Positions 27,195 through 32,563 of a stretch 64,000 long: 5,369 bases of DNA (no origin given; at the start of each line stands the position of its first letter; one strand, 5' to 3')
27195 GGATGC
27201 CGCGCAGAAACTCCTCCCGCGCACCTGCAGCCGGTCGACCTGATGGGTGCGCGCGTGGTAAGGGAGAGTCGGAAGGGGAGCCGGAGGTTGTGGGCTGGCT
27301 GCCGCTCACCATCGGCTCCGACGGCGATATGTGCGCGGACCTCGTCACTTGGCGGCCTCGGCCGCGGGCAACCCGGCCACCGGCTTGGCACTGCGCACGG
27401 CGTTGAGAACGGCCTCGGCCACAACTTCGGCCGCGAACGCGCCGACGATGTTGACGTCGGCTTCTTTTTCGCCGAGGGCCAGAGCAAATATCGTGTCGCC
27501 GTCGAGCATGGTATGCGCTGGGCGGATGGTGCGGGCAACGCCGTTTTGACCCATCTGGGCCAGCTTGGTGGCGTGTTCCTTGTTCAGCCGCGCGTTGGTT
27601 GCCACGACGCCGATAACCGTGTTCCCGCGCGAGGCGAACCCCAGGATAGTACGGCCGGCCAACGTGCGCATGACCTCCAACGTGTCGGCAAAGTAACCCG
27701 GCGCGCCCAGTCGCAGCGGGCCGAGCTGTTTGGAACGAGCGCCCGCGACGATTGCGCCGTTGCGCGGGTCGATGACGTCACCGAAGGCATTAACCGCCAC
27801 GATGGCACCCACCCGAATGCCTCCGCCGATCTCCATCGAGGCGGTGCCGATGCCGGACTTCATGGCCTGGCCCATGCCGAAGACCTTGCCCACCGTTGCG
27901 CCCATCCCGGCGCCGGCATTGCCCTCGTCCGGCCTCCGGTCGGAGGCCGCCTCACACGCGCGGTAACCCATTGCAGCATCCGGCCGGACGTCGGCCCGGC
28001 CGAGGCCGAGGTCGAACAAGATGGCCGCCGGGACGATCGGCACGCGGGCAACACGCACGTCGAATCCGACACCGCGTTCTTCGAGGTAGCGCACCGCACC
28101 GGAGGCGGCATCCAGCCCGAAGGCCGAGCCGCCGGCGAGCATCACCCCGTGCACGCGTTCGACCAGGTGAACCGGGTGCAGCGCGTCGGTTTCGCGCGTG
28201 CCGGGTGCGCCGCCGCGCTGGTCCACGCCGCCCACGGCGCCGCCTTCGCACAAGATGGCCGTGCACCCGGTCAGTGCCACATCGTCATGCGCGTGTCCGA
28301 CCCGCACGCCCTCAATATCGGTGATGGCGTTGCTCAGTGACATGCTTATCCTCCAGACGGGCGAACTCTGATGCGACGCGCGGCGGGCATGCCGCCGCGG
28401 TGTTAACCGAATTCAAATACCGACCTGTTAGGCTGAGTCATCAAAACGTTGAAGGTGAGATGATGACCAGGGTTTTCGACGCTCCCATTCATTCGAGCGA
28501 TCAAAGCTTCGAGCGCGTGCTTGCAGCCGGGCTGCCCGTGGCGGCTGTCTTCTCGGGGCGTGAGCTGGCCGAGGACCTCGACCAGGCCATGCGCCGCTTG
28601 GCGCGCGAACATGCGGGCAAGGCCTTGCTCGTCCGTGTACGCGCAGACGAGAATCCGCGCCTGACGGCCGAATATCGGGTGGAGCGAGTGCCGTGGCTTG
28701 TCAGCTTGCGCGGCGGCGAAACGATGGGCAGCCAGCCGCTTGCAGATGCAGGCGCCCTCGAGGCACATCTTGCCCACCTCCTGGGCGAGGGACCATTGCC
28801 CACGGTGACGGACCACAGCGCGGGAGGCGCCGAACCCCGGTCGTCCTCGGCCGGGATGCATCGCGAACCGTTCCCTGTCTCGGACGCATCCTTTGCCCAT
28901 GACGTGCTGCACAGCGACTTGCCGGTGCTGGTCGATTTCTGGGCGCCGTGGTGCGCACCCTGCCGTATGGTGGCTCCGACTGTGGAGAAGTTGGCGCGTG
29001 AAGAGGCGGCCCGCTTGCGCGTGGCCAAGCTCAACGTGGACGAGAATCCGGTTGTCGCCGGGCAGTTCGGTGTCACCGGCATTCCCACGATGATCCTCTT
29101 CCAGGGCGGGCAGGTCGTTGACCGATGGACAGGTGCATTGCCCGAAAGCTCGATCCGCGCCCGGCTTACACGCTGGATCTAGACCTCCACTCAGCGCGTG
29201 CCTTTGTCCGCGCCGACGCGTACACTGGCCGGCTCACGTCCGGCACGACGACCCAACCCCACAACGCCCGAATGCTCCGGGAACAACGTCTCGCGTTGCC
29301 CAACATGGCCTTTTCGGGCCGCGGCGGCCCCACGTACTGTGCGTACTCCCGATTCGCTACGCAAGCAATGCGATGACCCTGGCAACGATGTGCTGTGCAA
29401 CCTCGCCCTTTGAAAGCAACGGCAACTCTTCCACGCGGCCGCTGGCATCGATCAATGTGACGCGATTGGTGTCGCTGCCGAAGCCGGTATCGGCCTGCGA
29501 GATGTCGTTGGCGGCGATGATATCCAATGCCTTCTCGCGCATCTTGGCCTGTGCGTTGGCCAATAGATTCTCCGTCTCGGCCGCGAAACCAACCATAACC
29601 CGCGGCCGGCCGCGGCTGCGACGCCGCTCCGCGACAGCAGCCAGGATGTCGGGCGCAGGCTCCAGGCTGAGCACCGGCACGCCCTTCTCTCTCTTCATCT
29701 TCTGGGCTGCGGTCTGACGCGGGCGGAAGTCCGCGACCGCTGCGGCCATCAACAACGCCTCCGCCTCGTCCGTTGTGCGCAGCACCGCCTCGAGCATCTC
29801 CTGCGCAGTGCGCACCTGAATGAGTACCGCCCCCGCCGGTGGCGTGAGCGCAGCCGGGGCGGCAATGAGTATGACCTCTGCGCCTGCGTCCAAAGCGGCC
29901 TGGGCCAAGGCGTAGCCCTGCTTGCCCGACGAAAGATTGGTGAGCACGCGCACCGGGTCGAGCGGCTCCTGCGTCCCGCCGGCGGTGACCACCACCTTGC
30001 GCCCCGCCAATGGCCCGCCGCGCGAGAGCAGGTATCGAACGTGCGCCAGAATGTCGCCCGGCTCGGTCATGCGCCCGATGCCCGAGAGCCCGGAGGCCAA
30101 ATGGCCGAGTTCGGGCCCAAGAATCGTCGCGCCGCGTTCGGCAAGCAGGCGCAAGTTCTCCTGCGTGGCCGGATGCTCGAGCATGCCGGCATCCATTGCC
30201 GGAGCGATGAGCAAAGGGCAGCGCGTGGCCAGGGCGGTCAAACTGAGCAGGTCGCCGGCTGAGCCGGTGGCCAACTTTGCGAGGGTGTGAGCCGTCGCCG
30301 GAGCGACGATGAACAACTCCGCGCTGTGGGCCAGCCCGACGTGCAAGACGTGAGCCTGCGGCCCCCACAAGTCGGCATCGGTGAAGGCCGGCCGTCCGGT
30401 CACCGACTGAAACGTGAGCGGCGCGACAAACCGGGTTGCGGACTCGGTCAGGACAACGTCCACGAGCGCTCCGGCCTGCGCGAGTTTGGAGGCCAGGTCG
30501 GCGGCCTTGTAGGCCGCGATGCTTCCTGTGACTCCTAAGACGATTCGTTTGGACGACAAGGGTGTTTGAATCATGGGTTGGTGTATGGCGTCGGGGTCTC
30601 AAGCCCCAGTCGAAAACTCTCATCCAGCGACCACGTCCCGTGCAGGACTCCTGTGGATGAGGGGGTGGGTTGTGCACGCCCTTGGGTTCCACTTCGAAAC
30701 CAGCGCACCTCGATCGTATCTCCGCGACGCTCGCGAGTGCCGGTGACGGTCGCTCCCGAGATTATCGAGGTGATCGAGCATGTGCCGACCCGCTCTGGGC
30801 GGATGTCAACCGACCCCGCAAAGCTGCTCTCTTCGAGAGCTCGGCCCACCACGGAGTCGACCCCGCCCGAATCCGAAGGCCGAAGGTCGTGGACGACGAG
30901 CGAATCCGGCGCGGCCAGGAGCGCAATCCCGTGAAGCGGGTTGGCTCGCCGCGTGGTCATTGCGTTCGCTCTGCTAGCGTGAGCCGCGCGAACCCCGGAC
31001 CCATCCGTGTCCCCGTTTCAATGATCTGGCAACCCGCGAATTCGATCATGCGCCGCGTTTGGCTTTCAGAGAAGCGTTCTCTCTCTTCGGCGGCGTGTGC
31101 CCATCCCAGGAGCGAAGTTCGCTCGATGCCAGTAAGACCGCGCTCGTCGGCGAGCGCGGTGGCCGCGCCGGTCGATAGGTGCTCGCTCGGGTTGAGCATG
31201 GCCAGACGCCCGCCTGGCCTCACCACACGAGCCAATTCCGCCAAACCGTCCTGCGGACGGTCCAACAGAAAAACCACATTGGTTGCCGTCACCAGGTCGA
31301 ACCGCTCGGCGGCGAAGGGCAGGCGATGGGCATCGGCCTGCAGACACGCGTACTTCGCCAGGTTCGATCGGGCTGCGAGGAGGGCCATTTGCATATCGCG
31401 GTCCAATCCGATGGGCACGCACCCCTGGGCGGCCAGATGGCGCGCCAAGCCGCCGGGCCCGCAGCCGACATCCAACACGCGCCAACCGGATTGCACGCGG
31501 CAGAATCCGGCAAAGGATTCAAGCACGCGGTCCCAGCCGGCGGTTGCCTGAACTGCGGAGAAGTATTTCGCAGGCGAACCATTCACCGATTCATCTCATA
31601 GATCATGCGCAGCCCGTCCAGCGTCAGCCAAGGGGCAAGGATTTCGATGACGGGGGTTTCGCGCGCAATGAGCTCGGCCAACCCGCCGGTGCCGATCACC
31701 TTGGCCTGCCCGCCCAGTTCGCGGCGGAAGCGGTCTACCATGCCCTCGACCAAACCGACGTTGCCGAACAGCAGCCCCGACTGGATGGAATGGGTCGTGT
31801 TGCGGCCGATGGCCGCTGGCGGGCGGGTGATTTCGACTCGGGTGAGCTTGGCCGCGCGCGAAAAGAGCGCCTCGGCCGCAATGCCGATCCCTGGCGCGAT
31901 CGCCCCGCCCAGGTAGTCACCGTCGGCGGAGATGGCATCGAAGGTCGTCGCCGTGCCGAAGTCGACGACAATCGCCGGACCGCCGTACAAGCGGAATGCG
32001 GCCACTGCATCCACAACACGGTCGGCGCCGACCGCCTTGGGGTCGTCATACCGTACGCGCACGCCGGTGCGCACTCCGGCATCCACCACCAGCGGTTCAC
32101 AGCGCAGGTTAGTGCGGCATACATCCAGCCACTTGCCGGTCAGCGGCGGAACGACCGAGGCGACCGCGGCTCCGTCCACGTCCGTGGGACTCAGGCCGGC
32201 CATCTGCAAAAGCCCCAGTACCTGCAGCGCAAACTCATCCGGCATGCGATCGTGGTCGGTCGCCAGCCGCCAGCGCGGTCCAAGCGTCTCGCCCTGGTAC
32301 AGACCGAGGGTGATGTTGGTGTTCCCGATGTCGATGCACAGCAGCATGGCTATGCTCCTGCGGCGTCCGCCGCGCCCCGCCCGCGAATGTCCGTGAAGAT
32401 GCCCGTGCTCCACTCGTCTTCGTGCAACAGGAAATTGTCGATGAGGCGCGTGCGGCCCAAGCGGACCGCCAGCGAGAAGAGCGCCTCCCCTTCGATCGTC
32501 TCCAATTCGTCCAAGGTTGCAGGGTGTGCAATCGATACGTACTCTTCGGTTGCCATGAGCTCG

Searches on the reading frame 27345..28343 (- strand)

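Call 30: search_protein_families(library=pfam, proteins=[window:27345-28343:-], max_evalue=0.00001)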
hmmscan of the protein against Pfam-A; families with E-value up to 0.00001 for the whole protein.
window:27345-28343:- (332 aa): 1 family
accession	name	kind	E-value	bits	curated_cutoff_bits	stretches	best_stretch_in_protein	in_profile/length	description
PF03576.19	Peptidase_S58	-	7e-48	164.1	23.9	1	5-325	1-302/307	Peptidase family S58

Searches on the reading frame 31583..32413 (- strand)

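Call 30: search_protein_families(library=pfam, proteins=[window:31583-32413:-], max_evalue=0.00001)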
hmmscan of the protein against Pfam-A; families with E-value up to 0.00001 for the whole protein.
window:31583-32413:- (276 aa): 1 family
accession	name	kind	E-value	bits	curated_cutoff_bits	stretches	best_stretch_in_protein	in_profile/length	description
PF03309.20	Pan_kinase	-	1.1e-72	244.6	24.7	1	24-228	1-205/205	Type III pantothenate kinase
